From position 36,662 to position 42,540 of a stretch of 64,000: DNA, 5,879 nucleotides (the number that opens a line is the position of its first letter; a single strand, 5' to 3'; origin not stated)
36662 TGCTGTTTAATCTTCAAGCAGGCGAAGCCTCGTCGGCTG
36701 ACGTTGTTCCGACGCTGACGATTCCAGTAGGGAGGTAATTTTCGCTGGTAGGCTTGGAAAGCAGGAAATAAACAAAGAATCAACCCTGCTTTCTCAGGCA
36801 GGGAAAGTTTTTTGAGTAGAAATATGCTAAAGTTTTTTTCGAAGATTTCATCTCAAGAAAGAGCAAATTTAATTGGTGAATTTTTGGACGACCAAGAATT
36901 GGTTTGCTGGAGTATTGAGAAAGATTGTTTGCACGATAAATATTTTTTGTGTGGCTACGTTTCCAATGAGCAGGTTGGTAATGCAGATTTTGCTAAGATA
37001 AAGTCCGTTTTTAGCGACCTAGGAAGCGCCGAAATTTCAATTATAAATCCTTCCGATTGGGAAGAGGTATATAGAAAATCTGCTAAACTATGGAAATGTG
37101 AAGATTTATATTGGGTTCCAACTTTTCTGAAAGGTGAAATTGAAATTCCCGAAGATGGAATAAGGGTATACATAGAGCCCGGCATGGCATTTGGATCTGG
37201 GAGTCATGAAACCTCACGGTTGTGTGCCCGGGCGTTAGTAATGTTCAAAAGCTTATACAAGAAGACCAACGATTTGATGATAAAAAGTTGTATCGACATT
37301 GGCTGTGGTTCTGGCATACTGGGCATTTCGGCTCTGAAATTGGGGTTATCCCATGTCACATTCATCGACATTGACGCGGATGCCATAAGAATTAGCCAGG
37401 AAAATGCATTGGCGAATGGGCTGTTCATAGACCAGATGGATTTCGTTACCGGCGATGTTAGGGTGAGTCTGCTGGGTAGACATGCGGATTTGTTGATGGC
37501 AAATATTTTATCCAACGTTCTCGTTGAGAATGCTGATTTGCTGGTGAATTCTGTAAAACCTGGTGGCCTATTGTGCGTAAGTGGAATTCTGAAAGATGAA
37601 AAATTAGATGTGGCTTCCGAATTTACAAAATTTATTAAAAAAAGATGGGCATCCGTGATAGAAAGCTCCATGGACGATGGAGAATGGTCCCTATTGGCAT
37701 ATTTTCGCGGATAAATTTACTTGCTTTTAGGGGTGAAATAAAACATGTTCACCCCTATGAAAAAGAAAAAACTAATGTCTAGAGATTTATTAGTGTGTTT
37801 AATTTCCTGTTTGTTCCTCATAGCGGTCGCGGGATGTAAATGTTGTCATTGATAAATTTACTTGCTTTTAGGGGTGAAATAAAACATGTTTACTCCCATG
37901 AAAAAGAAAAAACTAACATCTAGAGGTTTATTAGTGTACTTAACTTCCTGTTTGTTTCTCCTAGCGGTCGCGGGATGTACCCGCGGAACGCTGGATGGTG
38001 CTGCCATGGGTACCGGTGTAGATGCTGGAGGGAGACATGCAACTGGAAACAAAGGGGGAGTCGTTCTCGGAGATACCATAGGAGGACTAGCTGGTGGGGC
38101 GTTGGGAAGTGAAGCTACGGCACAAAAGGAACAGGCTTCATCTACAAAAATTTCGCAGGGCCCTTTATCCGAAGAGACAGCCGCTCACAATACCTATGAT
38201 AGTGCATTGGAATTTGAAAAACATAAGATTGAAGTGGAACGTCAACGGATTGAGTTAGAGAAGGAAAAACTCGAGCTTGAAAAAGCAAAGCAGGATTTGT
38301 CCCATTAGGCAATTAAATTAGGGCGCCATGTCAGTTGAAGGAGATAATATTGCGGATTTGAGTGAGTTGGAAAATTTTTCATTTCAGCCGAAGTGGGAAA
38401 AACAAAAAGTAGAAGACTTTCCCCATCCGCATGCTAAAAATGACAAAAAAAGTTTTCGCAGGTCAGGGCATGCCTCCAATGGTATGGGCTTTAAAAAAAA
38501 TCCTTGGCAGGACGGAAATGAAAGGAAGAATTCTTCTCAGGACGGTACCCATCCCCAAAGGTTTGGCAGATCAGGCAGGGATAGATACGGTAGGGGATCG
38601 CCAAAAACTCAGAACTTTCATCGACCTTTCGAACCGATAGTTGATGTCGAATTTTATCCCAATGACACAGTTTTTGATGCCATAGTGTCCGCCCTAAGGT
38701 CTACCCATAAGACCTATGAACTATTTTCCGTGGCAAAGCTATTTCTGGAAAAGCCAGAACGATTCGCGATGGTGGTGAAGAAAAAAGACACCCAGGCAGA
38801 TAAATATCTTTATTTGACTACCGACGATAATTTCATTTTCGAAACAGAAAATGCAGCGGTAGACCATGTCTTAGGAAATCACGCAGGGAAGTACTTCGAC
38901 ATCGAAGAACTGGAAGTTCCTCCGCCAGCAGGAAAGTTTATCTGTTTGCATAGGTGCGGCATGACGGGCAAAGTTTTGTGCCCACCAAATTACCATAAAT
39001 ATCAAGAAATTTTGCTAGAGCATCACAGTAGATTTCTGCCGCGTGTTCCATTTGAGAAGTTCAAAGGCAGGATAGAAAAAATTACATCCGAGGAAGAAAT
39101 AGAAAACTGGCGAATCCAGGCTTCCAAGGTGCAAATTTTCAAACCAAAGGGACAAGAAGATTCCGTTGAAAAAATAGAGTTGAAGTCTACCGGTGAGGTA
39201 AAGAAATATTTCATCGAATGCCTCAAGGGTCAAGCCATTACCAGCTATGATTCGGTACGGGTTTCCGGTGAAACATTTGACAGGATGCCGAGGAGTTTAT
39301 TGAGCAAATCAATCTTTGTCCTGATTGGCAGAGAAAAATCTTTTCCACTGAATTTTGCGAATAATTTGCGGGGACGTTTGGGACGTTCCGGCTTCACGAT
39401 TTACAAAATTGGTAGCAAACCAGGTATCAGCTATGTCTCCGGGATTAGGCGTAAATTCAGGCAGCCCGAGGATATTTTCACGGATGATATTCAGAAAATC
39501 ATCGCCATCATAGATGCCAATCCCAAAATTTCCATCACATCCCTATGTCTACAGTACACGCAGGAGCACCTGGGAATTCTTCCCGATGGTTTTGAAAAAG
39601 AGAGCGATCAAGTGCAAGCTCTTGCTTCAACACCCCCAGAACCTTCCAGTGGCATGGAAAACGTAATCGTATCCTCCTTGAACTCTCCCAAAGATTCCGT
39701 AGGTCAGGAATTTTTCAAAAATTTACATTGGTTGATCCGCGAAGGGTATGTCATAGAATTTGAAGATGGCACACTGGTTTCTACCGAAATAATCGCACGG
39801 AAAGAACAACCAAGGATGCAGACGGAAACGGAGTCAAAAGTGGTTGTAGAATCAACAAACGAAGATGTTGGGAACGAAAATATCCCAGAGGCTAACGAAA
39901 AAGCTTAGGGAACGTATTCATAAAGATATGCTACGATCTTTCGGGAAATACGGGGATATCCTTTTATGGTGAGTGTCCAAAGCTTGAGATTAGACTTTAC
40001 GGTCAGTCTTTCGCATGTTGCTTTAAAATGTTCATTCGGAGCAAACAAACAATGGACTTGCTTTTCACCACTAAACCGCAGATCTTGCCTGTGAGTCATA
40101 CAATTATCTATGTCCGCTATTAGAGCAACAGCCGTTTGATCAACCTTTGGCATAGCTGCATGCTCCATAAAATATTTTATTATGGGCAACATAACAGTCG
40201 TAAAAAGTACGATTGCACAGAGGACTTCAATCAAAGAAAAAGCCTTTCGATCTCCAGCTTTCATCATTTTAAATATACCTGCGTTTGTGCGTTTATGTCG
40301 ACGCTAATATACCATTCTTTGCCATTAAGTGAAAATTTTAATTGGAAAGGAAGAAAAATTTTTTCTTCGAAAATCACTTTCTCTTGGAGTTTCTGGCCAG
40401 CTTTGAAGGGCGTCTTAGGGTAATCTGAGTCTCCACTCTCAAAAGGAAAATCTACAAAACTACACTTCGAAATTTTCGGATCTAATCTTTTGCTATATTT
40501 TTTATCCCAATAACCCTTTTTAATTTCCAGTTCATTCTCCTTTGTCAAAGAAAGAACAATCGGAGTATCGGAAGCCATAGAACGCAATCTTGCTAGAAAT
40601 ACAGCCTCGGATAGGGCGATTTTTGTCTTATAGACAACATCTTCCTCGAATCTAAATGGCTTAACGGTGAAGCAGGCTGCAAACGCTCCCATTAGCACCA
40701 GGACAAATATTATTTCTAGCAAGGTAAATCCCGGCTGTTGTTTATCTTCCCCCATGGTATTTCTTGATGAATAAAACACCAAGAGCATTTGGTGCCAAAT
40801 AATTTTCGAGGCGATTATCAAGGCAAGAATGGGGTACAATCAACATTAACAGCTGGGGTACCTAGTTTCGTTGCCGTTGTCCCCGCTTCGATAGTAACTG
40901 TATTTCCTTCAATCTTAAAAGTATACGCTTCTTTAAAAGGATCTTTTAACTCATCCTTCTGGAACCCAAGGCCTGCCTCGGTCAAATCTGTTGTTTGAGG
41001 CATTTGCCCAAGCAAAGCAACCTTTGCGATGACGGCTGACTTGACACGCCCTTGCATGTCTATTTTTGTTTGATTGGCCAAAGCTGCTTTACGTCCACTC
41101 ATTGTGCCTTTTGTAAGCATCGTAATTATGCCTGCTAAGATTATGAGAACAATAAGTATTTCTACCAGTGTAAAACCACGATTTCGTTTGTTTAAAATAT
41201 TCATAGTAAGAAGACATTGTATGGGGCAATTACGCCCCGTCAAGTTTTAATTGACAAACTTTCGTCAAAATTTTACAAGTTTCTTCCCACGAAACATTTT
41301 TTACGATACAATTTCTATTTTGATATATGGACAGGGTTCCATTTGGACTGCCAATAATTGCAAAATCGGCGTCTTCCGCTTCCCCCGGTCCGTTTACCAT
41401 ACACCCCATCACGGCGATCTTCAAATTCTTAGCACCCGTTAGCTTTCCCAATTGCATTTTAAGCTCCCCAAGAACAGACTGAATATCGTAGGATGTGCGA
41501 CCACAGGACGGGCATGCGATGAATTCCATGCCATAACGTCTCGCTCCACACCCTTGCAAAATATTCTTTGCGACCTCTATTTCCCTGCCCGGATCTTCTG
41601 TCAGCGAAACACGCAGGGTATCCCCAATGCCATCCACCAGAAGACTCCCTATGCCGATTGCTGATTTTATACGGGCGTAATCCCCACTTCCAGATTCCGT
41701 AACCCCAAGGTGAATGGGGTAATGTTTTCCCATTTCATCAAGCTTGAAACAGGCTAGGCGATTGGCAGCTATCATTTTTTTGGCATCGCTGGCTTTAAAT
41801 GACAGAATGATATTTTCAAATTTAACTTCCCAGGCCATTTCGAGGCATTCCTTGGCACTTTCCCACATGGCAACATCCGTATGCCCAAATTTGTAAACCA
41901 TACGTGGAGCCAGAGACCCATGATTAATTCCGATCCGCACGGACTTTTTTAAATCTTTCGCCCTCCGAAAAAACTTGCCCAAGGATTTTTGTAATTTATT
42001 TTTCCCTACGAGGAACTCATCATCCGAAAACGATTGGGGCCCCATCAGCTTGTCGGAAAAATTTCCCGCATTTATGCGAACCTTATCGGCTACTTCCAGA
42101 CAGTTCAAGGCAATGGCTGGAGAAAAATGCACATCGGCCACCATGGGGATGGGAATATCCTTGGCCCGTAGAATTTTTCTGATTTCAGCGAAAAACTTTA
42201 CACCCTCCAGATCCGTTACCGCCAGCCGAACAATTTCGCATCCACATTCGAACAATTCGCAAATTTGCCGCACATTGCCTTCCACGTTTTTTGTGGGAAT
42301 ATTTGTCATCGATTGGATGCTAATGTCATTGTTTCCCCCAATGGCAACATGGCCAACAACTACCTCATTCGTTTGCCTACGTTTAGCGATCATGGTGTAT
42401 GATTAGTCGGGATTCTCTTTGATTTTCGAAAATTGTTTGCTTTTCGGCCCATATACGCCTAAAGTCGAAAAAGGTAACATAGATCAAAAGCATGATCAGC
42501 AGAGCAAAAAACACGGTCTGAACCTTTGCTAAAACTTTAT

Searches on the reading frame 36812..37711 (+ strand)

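Call 57: search_protein_families(library=pfam, proteins=[window:36812-37711:+], max_evalue=0.001)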
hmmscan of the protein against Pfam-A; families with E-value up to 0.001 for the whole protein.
window:36812-37711:+ (300 aa): 7 families
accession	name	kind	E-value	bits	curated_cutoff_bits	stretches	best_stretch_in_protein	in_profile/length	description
PF06325.19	PrmA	-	9.8e-41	140.6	22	1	61-295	73-291/296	Ribosomal protein L11 methyltransferase (PrmA)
PF05175.20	MTS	-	1.3e-09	38.3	23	1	156-231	31-105/170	Methyltransferase small domain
PF13649.12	Methyltransf_25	-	1.8e-07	32.2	27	1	161-233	2-74/97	Methyltransferase domain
PF08242.18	Methyltransf_12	-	1.5e-06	29.3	30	1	161-240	1-80/98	Methyltransferase domain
PF13847.12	Methyltransf_31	-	3.3e-06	27.3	27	1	160-257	7-110/145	Methyltransferase domain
PF03602.21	Cons_hypoth95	-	1.6e-05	25.1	24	1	151-203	39-88/182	Conserved hypothetical protein 95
PF08241.18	Methyltransf_11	-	7.7e-05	23.7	21.2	1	161-254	1-93/95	Methyltransferase domain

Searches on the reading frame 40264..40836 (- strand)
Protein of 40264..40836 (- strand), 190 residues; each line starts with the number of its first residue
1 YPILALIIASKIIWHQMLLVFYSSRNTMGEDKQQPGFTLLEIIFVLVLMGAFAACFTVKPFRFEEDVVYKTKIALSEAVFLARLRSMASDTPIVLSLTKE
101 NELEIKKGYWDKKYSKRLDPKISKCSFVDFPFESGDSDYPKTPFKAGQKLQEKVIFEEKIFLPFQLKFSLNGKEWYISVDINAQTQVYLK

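Call 57: search_protein_families(library=pfam, proteins=[window:40264-40836:-], max_evalue=0.001)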
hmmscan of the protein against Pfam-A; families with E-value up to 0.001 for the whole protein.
window:40264-40836:- (190 aa): 1 family
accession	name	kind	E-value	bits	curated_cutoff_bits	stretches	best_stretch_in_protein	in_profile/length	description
PF07963.17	N_methyl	-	0.00063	19.6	21.2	1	32-54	2-24/27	Prokaryotic N-terminal methylation motif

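Call 71: search_protein_families(library=ncbifam, proteins=[window:40264-40836:-], max_evalue=0.01)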
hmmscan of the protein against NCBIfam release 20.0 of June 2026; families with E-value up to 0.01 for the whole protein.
window:40264-40836:- (190 aa): 3 families
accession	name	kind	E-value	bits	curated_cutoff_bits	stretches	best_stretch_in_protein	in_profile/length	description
TIGR01708.2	typeII_sec_gspH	equivalog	0.00015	21.8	80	1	34-58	1-25/169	type II secretion system minor pseudopilin GspH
NF040982.1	ComGD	equivalog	0.00017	22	70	1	35-109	2-78/139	competence type IV pilus minor pilin ComGD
TIGR02532.1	IV_pilin_GFxxxE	domain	0.00056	19.7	16.3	1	34-54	1-21/24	prepilin-type N-terminal cleavage/methylation domain-containing protein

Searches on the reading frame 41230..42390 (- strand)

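Call 57: search_protein_families(library=pfam, proteins=[window:41230-42390:-], max_evalue=0.001)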
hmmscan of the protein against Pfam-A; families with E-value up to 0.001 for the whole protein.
window:41230-42390:- (386 aa): 1 family
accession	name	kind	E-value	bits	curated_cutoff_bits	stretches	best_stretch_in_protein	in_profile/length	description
PF04551.19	GcpE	-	1.2e-110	370.2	32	1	7-377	1-339/343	GcpE protein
